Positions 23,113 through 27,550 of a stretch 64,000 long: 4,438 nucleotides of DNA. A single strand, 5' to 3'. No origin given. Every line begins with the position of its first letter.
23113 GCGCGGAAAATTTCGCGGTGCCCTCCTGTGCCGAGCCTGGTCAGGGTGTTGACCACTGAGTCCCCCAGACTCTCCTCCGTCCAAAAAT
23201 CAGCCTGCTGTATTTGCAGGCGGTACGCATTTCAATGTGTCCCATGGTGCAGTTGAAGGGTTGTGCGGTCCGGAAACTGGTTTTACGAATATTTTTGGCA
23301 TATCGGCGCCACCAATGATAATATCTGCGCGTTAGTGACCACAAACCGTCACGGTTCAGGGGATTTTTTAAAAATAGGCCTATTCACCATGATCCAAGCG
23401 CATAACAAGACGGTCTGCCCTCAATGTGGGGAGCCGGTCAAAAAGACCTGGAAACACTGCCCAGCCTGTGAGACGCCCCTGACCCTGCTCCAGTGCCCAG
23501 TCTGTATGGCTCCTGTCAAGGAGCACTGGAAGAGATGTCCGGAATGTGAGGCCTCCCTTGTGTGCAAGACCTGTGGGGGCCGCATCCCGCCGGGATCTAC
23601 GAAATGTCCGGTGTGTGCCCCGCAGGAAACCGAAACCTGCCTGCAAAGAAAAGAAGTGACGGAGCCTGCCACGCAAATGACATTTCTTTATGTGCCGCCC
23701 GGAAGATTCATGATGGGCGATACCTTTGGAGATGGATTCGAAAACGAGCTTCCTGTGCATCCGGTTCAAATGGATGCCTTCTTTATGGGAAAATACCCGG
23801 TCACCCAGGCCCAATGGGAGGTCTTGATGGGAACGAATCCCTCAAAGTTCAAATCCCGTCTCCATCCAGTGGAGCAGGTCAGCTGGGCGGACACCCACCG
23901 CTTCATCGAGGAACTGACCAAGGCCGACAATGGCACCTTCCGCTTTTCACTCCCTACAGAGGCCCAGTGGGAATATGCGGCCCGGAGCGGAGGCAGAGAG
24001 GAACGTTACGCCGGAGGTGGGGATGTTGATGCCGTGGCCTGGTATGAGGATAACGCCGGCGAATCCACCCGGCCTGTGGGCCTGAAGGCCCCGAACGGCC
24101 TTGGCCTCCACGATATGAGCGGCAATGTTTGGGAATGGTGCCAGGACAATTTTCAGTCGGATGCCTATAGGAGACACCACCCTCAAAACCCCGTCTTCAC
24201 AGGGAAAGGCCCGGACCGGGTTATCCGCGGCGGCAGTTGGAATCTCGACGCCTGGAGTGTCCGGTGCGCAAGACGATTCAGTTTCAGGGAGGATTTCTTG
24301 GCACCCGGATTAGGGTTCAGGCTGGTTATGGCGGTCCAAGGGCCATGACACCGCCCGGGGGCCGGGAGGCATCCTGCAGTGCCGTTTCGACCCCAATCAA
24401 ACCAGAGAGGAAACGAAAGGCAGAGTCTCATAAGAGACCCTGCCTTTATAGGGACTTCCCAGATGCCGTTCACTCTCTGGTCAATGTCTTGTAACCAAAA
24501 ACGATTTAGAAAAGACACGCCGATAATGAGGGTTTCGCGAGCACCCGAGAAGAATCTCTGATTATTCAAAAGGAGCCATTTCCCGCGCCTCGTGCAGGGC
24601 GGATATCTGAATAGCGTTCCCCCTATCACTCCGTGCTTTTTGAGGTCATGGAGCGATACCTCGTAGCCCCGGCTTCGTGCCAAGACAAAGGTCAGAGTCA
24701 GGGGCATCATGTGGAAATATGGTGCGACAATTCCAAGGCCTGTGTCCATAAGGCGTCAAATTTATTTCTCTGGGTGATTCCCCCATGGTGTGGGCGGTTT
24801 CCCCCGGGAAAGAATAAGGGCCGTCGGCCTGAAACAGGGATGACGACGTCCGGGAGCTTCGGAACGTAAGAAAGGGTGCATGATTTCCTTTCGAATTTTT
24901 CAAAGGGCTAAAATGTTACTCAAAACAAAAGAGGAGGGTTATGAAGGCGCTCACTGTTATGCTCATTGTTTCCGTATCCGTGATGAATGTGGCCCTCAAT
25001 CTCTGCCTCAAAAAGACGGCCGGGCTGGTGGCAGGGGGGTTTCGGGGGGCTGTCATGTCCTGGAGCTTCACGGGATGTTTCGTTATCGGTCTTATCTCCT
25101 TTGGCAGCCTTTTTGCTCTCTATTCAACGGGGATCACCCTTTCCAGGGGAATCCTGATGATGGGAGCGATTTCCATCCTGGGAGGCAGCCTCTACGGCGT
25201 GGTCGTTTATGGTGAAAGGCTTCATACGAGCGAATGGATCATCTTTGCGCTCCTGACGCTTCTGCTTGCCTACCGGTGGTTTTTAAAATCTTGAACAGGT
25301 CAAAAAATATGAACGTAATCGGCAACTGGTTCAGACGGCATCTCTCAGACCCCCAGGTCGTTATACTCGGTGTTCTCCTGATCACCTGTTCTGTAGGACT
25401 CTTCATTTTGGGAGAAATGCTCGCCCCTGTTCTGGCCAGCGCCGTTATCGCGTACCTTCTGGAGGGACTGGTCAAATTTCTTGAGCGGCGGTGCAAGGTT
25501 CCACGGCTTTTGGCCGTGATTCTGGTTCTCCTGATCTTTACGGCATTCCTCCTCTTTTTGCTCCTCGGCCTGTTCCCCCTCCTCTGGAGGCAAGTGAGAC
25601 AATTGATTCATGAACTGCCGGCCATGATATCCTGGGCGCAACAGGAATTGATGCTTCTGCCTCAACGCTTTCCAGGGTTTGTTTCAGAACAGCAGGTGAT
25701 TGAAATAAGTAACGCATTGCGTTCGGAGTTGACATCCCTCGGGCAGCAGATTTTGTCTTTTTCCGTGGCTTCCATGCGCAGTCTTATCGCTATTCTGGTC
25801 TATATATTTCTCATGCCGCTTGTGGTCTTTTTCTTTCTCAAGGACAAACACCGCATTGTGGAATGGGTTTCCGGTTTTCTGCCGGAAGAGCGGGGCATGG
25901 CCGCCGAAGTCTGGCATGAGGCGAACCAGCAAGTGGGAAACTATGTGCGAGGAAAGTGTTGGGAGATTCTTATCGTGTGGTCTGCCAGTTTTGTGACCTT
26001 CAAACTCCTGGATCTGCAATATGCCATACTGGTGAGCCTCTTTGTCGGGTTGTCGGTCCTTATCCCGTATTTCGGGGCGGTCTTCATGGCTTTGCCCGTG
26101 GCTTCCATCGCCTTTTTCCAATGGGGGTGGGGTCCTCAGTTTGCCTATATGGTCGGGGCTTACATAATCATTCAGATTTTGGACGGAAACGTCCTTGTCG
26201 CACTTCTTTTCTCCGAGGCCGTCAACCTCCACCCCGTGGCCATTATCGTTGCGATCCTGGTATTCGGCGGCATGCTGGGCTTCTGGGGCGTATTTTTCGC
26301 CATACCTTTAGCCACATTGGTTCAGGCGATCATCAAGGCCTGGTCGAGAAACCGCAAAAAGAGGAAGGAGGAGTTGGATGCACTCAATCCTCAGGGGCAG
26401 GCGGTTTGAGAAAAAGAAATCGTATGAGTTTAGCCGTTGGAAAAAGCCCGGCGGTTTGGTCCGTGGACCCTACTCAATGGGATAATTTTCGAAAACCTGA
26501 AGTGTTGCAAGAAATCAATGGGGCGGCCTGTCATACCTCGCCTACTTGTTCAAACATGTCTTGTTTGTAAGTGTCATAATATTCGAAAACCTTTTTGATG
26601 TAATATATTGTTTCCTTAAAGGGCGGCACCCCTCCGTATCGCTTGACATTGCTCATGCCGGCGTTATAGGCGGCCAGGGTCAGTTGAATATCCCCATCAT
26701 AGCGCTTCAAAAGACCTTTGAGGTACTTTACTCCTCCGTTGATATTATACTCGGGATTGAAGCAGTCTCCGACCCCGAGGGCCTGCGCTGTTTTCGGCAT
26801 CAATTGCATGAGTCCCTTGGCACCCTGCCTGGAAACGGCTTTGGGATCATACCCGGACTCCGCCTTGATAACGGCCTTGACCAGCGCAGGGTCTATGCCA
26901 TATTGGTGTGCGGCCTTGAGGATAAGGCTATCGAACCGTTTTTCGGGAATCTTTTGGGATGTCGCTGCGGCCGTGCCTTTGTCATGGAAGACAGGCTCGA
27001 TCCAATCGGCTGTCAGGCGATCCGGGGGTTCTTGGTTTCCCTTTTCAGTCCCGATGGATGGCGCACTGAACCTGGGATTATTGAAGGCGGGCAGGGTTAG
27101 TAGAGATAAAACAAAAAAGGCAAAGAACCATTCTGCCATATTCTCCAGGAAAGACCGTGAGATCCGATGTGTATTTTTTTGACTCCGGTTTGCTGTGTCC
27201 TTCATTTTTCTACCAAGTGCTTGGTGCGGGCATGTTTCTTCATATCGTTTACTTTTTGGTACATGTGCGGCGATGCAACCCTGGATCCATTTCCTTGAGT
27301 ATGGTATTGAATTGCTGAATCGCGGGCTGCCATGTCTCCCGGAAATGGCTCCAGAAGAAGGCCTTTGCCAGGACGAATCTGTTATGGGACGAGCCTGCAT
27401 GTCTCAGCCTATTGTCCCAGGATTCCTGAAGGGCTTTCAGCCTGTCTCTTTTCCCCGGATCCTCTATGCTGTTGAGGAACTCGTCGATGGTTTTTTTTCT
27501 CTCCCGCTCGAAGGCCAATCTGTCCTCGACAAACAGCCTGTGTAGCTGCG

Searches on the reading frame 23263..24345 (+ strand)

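Call 42: search_protein_families(library=pfam, proteins=[window:23263-24345:+], max_evalue=0.001)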
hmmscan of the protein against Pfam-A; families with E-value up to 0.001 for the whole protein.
window:23263-24345:+ (361 aa): 4 families
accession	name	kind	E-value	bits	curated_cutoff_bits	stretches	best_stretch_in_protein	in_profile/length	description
PF03781.23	FGE-sulfatase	-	2.4e-46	158.9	23.3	1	141-355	5-254/255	Sulfatase-modifying factor enzyme 1-like domain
PF12773.13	DZR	-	6.7e-11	42.6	27.3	1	52-96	1-45/45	Double zinc ribbon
PF13248.11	Zn_ribbon_3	-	3.7e-06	26.6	27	1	49-73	2-26/26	zinc-ribbon domain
PF13240.11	Zn_Ribbon_1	-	0.00014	21.9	25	0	52-69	2-19/23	zinc-ribbon domain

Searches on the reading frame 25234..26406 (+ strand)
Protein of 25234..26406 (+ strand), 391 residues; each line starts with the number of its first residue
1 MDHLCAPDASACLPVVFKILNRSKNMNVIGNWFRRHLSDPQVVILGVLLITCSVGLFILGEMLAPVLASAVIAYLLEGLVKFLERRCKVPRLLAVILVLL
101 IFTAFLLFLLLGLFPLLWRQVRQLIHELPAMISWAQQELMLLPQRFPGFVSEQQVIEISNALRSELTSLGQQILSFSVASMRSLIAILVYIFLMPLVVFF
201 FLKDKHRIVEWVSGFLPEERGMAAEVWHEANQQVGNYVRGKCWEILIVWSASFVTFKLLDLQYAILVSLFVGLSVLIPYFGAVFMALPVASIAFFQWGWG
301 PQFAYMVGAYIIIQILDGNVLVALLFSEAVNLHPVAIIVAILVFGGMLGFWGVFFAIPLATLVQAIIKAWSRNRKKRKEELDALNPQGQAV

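Call 42: search_protein_families(library=pfam, proteins=[window:25234-26406:+], max_evalue=0.001)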
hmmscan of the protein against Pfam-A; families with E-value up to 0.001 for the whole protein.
window:25234-26406:+ (391 aa): 1 family
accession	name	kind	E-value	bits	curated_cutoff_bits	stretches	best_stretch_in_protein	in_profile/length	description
PF01594.21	AI-2E_transport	-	8.7e-66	222.8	34.3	1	43-370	2-326/327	AI-2E family transporter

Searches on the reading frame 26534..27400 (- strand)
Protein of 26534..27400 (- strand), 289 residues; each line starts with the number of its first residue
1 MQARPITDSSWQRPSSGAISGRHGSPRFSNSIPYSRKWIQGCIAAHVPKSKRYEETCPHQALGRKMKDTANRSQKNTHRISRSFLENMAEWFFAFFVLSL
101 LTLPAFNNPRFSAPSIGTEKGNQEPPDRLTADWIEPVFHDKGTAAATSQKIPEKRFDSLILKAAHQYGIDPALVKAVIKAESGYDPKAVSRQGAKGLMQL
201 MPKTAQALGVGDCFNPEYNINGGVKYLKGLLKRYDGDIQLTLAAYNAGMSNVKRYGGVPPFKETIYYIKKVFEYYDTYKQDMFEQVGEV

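Call 42: search_protein_families(library=pfam, proteins=[window:26534-27400:-], max_evalue=0.001)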
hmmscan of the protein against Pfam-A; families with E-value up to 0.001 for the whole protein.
window:26534-27400:- (289 aa): 1 family
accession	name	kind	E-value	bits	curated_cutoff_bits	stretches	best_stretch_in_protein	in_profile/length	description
PF01464.25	SLT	-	1.2e-31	109.1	21.3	1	159-263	2-112/117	Transglycosylase SLT domain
